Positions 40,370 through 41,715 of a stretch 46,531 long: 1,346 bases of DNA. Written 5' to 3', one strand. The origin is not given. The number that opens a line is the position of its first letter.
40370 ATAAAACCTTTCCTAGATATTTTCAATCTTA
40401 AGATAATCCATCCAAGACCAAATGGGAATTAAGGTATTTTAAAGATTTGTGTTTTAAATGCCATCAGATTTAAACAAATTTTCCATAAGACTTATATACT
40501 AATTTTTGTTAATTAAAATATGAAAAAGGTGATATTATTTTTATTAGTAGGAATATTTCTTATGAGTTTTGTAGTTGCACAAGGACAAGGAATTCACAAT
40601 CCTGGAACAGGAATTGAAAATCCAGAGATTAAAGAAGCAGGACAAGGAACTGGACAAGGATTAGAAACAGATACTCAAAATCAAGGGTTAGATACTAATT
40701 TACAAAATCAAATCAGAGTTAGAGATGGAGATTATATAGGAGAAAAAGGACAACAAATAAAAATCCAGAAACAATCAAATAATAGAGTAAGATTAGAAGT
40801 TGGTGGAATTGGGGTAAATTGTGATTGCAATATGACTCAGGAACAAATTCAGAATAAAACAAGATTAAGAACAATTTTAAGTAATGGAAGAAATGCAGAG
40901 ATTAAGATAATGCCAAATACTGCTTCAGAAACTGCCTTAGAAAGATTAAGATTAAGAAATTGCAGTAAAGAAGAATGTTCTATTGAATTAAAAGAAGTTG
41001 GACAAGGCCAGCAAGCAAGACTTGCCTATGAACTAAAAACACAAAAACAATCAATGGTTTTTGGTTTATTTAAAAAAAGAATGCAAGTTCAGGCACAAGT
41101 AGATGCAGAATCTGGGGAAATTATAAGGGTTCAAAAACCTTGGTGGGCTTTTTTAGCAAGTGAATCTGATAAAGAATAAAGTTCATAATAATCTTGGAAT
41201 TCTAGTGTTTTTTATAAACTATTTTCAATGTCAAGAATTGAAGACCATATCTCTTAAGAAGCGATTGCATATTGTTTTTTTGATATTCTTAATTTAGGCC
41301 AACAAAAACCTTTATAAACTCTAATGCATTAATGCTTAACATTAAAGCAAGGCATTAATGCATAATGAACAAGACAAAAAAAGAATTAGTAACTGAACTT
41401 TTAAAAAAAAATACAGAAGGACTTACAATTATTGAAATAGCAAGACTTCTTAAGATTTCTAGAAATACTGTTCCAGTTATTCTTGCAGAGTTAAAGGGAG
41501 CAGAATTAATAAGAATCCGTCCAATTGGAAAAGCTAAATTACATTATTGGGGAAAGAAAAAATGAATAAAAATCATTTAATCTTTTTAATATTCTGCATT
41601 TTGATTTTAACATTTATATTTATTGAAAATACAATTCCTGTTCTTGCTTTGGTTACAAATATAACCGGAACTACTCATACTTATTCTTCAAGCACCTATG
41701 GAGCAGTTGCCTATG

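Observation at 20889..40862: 9,980-bp head-to-tail tandem duplication (no differences seen) joined through a 14-bp microhomology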

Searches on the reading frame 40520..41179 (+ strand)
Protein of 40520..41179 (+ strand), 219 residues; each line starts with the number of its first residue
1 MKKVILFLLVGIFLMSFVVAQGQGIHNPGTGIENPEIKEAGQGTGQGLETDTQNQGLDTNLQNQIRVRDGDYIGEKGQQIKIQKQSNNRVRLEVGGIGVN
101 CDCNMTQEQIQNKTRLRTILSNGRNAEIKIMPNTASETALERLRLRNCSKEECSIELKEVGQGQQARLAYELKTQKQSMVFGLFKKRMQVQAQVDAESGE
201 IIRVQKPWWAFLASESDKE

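Call 7: search_protein_families(library=pfam, proteins=[window:40520-41179:+])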
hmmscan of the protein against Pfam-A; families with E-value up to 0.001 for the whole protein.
window:40520-41179:+ (219 aa): 0 families

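Call 9: find_encoding_contigs(protein=window:40520-41179:+, flank=10000, max_places=10)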
Protein window:40520-41179:+ (219 aa): no gene with exactly this product is on record in the collection.

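Call 24: find_encoding_contigs(protein=window:40562-41179:+, flank=10000, max_places=10)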
Protein window:40562-41179:+ (205 aa): 2 contigs read that carry it; 2 places shown.
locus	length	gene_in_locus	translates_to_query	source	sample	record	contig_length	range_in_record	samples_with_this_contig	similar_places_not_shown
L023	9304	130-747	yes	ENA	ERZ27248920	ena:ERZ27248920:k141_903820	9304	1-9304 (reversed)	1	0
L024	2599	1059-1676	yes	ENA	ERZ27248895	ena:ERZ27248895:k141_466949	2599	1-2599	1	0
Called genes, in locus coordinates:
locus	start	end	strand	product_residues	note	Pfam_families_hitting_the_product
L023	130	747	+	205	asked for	-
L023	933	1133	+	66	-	-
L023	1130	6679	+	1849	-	PF17957:Big_7 (faint), PF19077:Big_13 (faint)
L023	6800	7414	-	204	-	PF01066:CDP-OH_P_transf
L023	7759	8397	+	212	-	PF01351:RNase_HII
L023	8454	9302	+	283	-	?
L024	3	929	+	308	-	?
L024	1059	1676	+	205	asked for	-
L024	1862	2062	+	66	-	-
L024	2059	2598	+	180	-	?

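Call 32: search_protein_families(library=phrogs, proteins=[window:40520-41179:+], max_evalue=0.01)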
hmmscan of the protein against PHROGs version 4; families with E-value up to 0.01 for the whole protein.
window:40520-41179:+ (219 aa): 0 families

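Call 33: search_protein_families(library=ncbifam, proteins=[window:40520-41179:+], max_evalue=0.01)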
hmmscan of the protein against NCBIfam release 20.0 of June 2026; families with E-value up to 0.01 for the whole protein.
window:40520-41179:+ (219 aa): 0 families

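Call 53: find_homologous_proteins(query=window:40520-41179:+, max_evalue=0.00001)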
Query window:40520-41179:+ (219 aa): 1192 proteins with E <= 0.00001 among 1437 candidates; the best 120 are listed.
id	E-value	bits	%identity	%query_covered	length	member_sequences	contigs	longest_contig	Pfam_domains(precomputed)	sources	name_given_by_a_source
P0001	5.3e-104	364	77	98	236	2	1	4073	-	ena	-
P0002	7.2e-102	357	76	98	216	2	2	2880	-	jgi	-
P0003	3.9e-101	355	75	98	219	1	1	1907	-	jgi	-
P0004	4.6e-98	345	71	100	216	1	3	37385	-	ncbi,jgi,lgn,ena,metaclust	metaclust:\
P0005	4.9e-98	345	73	100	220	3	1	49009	-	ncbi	ncbi:MAG: hypothetical protein ABIH79_01835 [archaeon]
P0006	6.2e-94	331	67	99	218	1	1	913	-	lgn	-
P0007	6.7e-88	312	67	100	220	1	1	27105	-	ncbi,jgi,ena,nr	ncbi:MAG: hypothetical protein KKG60_01860 [Nanoarchaeota archaeon]|nr:hypothetical protein [Nanoarc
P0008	8.6e-84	298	66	100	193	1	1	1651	-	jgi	-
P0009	2.3e-82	294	66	100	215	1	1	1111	-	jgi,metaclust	metaclust:\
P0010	1.3e-81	291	65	100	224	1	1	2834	-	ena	-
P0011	3.2e-81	290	65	100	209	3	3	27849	-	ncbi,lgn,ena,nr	ncbi:hypothetical protein KAJ38_03315 [Candidatus Pacearchaeota archaeon]|nr:hypothetical protein [C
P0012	4.4e-81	289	69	94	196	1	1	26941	-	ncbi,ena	-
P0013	6.8e-81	289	63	96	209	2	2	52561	-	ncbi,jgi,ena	-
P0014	8.0e-81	289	64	100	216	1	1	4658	-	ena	-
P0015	1.3e-80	288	61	98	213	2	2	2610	-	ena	-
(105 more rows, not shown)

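Call 56: list_cluster_members(proteins=[window:40562-41179:+])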
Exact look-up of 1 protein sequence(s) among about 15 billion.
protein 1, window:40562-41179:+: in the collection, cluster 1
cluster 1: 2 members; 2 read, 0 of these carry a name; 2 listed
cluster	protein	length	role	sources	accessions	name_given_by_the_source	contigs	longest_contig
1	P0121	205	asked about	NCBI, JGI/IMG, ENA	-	-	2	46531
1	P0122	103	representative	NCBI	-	-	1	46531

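Call 60: search_protein_families(library=pfam, proteins=[window:40520-41179:+], max_evalue=5)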
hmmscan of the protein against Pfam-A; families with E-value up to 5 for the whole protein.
window:40520-41179:+ (219 aa): 1 family
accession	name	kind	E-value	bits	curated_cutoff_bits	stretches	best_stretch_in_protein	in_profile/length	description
PF03413.25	PepSY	-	0.015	16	24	1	159-204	27-59/60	Peptidase propeptide and YPEB domain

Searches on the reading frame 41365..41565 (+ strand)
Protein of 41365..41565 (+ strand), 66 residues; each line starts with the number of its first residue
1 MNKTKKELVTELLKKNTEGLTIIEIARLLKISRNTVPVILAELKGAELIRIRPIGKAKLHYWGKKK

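Call 52: find_encoding_contigs(protein=window:41365-41565:+, flank=10000, max_places=10)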
Protein window:41365-41565:+ (66 aa): 5 contigs read that carry it; 5 places shown.
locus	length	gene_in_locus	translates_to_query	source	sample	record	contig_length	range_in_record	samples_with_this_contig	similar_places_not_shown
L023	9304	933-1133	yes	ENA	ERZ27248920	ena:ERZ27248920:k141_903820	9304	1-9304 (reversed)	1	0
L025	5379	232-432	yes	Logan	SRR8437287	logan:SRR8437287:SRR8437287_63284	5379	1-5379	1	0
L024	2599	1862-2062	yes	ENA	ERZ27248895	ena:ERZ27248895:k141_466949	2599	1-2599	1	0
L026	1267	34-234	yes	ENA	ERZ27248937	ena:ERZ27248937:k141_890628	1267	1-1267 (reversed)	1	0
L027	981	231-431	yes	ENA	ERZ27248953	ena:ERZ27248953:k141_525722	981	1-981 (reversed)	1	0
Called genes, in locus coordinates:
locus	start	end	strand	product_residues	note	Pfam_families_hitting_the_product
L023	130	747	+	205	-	-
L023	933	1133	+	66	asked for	-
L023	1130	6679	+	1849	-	PF17957:Big_7 (faint), PF19077:Big_13 (faint)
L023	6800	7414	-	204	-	PF01066:CDP-OH_P_transf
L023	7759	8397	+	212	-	PF01351:RNase_HII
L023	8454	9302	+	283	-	?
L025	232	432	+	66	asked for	-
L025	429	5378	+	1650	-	?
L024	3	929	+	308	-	?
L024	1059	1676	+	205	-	-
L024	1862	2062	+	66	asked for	-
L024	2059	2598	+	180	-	?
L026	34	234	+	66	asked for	-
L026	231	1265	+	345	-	?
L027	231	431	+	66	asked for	-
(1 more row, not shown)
